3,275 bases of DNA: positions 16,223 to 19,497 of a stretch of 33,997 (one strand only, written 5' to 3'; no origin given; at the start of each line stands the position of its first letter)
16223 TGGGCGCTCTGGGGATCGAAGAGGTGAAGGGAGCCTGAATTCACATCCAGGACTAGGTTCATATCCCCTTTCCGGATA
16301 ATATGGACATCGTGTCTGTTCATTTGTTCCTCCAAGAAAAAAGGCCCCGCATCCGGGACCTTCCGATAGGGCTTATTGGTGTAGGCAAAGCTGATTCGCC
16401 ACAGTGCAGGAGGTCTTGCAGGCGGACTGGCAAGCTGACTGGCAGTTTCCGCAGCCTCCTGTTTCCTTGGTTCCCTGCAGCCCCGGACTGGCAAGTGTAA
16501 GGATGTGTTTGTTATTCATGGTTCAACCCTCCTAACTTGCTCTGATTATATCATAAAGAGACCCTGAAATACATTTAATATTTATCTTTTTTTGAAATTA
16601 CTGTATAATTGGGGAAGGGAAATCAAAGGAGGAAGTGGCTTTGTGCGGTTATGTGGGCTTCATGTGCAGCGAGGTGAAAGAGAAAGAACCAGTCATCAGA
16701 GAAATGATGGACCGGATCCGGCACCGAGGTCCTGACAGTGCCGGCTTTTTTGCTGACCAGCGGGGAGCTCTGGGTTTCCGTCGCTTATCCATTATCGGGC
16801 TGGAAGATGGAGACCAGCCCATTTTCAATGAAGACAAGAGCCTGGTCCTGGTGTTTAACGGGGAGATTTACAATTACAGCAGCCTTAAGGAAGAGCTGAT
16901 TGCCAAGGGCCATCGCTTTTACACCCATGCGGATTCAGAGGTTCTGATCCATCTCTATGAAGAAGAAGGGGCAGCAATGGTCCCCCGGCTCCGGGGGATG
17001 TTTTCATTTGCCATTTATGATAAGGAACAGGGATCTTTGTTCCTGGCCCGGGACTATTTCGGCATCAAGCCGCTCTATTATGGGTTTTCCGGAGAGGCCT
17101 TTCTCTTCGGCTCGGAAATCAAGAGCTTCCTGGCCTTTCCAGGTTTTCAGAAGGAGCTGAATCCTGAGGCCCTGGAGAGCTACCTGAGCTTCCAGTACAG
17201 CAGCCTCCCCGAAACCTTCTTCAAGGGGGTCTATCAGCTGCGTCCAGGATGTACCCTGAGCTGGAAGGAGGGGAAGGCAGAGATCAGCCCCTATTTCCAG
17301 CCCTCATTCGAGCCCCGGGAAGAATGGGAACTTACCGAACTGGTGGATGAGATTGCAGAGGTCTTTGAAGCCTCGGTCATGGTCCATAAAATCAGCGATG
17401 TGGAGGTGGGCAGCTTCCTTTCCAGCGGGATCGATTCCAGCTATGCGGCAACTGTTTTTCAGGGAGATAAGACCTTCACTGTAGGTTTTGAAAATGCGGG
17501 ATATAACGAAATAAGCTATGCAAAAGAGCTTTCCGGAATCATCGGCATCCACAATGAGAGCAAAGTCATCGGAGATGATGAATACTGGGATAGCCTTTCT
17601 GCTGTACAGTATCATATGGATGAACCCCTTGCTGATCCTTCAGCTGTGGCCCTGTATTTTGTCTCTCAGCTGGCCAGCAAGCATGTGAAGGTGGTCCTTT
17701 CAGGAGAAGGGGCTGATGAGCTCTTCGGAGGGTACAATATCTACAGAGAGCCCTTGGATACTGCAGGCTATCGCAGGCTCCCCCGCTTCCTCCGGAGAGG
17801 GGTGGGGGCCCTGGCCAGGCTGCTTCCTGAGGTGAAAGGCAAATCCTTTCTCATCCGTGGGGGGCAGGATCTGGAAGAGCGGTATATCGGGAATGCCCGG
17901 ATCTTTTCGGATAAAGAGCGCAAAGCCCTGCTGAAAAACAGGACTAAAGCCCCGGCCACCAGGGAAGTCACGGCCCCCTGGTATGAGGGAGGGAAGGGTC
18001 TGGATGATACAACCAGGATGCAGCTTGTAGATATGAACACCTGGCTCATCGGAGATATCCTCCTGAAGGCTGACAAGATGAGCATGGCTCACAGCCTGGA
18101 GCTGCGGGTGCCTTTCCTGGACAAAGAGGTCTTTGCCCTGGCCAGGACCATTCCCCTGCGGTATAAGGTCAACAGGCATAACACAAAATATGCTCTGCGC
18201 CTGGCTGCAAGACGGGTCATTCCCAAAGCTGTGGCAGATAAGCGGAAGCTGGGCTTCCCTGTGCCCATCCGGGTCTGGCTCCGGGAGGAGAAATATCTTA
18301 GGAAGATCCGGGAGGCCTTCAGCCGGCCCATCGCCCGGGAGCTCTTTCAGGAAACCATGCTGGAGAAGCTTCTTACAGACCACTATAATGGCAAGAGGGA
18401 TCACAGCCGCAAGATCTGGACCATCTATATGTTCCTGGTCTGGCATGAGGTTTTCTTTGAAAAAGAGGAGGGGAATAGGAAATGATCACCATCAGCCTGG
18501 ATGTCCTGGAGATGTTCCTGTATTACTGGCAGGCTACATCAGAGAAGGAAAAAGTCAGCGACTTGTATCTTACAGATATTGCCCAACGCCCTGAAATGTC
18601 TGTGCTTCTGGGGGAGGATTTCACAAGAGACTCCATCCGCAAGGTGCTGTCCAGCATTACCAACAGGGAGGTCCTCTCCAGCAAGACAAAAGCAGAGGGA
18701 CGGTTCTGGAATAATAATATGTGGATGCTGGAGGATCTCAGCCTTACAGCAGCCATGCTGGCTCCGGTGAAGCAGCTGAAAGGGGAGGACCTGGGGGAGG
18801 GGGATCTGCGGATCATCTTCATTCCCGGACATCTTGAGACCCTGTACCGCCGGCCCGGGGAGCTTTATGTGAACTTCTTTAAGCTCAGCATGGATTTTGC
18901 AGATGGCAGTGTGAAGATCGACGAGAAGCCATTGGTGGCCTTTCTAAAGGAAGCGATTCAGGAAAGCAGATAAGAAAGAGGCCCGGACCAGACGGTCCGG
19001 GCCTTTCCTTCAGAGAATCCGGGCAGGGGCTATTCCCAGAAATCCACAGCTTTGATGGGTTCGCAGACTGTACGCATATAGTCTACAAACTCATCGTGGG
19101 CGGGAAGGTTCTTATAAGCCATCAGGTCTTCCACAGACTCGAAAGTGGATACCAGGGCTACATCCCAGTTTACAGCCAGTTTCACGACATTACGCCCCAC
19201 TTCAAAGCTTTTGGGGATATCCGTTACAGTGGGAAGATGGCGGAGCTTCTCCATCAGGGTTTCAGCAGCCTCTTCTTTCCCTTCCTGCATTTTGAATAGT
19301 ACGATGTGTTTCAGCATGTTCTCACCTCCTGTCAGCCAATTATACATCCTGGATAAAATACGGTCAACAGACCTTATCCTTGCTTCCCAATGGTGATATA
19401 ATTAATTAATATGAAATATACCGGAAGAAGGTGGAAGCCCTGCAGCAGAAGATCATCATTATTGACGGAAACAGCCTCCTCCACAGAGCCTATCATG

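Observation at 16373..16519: Unlisted 48-codon gene encodes a SCIFF six-cysteine RiPP precursor, masked by an artefactual 5' extension of the maturase ORF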

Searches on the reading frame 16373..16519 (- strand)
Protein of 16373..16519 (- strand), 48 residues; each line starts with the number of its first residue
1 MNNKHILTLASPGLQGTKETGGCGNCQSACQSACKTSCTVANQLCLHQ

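Call 4: search_protein_families(library=ncbifam, proteins=[window:16373-16519:-], max_evalue=0.01)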
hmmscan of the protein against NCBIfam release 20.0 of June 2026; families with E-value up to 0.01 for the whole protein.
window:16373-16519:- (48 aa): 1 family
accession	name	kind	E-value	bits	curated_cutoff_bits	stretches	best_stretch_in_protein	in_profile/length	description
TIGR03973.1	six_Cys_in_45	equivalog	1.4e-19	69.7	50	1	4-45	1-42/43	six-cysteine ranthipeptide SCIFF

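Call 5: search_protein_families(library=pfam, proteins=[window:16373-16519:-], max_evalue=0.01)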
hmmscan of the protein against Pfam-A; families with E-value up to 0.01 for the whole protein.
window:16373-16519:- (48 aa): 1 family
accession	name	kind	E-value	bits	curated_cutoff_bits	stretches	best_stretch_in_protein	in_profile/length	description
PF13165.11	SCIFF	-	1.2e-19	70.3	27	1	4-45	1-42/44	Six-cysteine peptide SCIFF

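Call 12: search_solved_structures(query=window:16373-16519:-, max_evalue=10, show_alignments=2)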
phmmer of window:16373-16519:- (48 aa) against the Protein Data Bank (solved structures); distinct sequences matched with E-value up to 10: 3.
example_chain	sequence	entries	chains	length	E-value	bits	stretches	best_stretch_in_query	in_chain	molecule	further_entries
5t5i_G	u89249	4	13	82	0.034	17.7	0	20-37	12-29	Tungsten formylmethanofuran dehydrogenase subunit fwdG | Tungsten formylmethanofuran dehydrogenase, subunit G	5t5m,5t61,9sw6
9sfi_U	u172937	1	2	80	0.14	15.7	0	20-31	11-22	4Fe-4S binding protein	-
5d6s_A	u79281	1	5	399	2.4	12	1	21-42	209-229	Epoxyqueuosine reductase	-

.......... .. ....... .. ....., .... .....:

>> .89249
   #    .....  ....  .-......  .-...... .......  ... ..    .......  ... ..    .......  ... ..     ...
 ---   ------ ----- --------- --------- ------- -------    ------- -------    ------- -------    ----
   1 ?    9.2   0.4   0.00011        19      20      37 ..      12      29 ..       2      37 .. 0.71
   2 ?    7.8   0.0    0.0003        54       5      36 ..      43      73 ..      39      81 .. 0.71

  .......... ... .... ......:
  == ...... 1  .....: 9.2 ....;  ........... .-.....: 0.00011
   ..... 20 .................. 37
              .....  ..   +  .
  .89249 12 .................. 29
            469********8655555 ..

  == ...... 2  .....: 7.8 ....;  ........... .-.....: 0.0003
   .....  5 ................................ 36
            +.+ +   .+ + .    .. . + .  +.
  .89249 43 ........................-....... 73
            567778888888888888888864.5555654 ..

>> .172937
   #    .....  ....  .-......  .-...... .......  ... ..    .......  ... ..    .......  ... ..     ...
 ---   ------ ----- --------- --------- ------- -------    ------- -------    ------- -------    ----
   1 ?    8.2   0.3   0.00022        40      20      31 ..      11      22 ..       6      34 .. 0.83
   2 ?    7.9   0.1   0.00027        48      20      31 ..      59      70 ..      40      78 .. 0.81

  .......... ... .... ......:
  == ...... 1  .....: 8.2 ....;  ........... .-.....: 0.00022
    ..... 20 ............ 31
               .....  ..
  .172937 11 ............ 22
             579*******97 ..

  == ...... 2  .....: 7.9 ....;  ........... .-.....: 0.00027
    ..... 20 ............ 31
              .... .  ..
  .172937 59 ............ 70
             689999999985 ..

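Call 13: list_cluster_members(proteins=[window:16376-16519:-, window:14944-16323:-])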
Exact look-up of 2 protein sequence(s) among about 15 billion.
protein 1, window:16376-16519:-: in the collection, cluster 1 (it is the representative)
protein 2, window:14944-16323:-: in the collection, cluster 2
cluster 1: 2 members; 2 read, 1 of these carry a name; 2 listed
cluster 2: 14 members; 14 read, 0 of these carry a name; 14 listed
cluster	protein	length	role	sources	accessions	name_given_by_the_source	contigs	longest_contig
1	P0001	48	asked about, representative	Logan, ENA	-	-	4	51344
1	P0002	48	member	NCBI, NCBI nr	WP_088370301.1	six-cysteine ranthipeptide SCIFF [endosymbiont 'TC1' of Trimyema compressum]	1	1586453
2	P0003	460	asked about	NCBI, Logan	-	-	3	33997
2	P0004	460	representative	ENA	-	-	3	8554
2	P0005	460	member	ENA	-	-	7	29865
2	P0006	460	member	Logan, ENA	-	-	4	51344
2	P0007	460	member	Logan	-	-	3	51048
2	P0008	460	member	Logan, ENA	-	-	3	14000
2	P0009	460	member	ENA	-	-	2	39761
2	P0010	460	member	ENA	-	-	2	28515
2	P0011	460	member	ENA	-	-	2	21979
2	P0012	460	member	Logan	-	-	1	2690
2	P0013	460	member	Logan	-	-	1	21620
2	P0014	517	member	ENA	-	-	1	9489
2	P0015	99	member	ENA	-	-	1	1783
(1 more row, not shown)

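Call 14: find_encoding_contigs(protein=window:16376-16519:-, flank=6000, max_places=6)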
Protein window:16376-16519:- (48 aa): 6 contigs read that carry it; 4 places shown.
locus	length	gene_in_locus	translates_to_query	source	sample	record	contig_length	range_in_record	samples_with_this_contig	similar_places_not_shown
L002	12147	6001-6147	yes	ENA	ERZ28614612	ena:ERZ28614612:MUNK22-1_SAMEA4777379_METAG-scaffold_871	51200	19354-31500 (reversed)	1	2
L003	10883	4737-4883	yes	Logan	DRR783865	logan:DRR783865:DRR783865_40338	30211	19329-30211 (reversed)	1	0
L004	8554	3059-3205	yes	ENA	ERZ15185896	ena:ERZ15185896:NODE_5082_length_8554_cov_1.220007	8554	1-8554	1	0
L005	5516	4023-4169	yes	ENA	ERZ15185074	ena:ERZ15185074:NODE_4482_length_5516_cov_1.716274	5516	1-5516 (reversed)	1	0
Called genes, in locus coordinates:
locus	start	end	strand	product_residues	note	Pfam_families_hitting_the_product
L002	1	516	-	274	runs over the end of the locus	PF01149:Fapy_DNA_glyco, PF06831:H2TH, PF06827:zf-FPG_IleRS (weak)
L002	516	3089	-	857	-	PF02739:5_3_exonuc_N, PF01367:5_3_exonuc, PF00476:DNA_pol_A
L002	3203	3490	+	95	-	PF07876:Dabb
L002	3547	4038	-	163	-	-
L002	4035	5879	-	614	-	PF13522:GATase_6, PF13537:GATase_7, PF12481:DUF3700 (faint), PF00733:Asn_synthase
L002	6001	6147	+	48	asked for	PF13165:SCIFF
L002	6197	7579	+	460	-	PF13353:Fer4_12, PF04055:Radical_SAM, PF13186:SPASM (weak)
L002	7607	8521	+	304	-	PF00890:FAD_binding_2 (weak), PF01134:GIDA (faint), PF01266:DAO (weak), PF01946:Thi4 (faint), PF07992:Pyr_redox_2, PF12831:FAD_oxidored, PF13738:Pyr_redox_3, PF00070:Pyr_redox, +1 more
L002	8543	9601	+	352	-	PF00089:Trypsin, PF13365:Trypsin_2, PF00595:PDZ, PF13180:PDZ_2, PF17820:PDZ_6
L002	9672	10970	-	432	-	PF14501:HATPase_c_5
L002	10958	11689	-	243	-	PF00072:Response_reg, PF04397:LytTR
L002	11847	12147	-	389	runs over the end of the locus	PF01546:Peptidase_M20, PF07687:M20_dimer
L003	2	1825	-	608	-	?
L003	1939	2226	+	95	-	PF07876:Dabb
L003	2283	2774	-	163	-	-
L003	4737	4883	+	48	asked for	PF13165:SCIFF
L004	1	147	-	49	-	?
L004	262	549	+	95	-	PF07876:Dabb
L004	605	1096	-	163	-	-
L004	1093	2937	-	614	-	PF13522:GATase_6, PF13537:GATase_7, PF00733:Asn_synthase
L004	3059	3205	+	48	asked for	PF13165:SCIFF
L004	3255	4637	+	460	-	PF13353:Fer4_12, PF04055:Radical_SAM, PF13186:SPASM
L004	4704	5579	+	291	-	PF07992:Pyr_redox_2, PF13738:Pyr_redox_3, PF00070:Pyr_redox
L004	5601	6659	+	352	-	PF00089:Trypsin, PF13365:Trypsin_2, PF00595:PDZ, PF13180:PDZ_2, PF17820:PDZ_6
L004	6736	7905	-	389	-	PF01546:Peptidase_M20, PF07687:M20_dimer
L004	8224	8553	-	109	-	?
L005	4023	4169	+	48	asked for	PF13165:SCIFF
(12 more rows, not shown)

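Call 52: find_encoding_contigs(protein=P0014, flank=2500, max_places=3)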
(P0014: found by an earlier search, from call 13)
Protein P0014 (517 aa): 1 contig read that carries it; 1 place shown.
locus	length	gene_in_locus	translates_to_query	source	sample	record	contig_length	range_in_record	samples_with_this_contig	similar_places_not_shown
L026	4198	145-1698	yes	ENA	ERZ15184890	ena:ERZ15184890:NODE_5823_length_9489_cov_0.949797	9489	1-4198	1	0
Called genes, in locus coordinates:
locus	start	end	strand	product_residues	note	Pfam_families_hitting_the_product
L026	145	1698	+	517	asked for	PF13353:Fer4_12, PF04055:Radical_SAM, PF13186:SPASM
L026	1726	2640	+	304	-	PF00890:FAD_binding_2 (weak), PF01134:GIDA (faint), PF01266:DAO (weak), PF01946:Thi4 (faint), PF07992:Pyr_redox_2, PF12831:FAD_oxidored, PF13738:Pyr_redox_3, PF00070:Pyr_redox, +1 more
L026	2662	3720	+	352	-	PF00089:Trypsin, PF13365:Trypsin_2, PF00595:PDZ, PF13180:PDZ_2, PF17820:PDZ_6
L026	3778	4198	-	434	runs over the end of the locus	PF14501:HATPase_c_5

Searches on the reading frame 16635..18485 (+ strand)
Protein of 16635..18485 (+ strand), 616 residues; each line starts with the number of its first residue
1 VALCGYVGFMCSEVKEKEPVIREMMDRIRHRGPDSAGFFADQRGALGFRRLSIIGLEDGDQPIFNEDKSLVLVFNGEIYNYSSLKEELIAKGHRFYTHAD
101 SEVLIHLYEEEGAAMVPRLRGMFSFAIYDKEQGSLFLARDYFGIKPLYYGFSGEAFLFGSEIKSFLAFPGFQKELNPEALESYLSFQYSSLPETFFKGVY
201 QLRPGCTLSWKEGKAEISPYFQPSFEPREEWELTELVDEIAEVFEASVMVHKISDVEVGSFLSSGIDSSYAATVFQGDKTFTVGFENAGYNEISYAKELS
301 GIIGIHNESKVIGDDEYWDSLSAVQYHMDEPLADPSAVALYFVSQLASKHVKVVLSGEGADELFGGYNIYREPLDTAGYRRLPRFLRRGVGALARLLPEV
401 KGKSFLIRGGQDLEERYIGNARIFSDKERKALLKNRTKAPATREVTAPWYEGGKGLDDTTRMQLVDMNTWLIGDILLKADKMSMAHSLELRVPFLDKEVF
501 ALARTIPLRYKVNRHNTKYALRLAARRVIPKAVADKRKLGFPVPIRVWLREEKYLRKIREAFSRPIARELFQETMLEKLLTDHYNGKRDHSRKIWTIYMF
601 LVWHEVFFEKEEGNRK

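Call 10: search_protein_families(library=ncbifam, proteins=[window:16635-18485:+], max_evalue=0.00001)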
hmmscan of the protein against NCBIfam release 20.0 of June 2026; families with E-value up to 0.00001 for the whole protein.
window:16635-18485:+ (616 aa): 9 families
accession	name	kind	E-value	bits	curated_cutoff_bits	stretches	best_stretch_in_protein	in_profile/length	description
TIGR01536.1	asn_synth_AEB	equivalog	6.4e-148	494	267.1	1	4-541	1-517/517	asparagine synthase (glutamine-hydrolyzing)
TIGR03108.1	eps_aminotran_1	hypoth_equivalog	2.5e-140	469.1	816.9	1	4-600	2-621/628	XrtA/PEP-CTERM system amidotransferase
TIGR03104.1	trio_amidotrans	equivalog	9.7e-113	377.4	570.1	2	4-372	2-385/589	N-acetylglutaminylglutamine amidotransferase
NF006949.0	PRK09431.1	equivalog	1.2e-88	298.1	499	3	4-167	2-167/554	asparagine synthase B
NF033535.1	lass_lactam_cya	exception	2.5e-51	175.1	525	2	15-362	14-374/668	lasso peptide isopeptide bond-forming cyclase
NF001484.0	PRK00331.1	subfamily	3.2e-15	55.5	381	1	62-168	87-201/601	isomerizing glutamine--fructose-6-phosphate transaminase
TIGR01135.1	glmS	equivalog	5.1e-14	51.7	418.05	1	62-168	86-200/607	glutamine--fructose-6-phosphate transaminase (isomerizing)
TIGR01134.1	purF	equivalog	9.9e-13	48.2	350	1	46-180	68-214/432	amidophosphoribosyltransferase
NF033561.1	macrolact_Ik_Al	subfamily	4.7e-09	35.4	300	1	124-537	82-488/561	albusnodin/ikarugamycin family macrolactam cyclase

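Call 40: list_cluster_members(proteins=[window:16641-18482:+, window:14002-14913:-, window:19431-22001:+, window:22004-22825:+, window:18482-18970:+])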
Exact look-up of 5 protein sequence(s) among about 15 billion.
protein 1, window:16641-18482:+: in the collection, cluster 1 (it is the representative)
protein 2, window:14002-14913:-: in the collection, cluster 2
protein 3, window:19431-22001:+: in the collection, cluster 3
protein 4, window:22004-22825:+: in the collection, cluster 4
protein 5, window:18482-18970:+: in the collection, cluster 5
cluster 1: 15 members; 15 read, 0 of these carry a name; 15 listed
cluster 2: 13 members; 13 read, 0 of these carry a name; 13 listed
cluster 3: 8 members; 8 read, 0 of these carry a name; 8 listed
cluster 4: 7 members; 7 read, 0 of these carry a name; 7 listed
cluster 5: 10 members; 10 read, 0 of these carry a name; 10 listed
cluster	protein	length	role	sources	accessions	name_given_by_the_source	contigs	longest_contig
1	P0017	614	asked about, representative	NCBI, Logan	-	-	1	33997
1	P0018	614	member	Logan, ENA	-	-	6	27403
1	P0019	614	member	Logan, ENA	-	-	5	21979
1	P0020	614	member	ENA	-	-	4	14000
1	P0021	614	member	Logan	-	-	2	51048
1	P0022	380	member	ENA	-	-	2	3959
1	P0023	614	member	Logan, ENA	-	-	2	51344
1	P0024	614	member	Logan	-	-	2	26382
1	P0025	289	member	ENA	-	-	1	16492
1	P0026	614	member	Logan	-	-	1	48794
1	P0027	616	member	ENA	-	-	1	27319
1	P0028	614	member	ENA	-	-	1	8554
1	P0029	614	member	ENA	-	-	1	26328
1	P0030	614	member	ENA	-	-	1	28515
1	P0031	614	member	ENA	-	-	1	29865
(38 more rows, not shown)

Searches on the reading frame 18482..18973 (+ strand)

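Call 10: search_protein_families(library=ncbifam, proteins=[window:18482-18973:+], max_evalue=0.00001)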
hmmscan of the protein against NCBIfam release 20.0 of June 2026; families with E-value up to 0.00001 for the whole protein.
window:18482-18973:+ (163 aa): 1 family
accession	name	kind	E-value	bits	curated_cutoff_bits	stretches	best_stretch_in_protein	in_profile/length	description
NF051430.1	TDE2712_fam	hypoth_equivalog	6.7e-55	185.2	125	1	2-161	3-171/172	TDE2712 family protein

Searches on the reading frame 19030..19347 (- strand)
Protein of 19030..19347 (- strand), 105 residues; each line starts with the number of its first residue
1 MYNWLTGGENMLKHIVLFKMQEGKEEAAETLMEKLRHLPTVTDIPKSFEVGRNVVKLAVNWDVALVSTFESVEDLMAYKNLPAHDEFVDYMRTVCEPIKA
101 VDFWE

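Call 46: search_protein_families(library=pfam, proteins=[window:19030-19347:-], max_evalue=0.001)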
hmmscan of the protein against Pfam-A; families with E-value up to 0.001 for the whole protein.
window:19030-19347:- (105 aa): 1 family
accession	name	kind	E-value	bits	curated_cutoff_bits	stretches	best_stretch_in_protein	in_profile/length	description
PF07876.18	Dabb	-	1.9e-21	77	25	1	12-104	1-95/96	Stress responsive A/B Barrel Domain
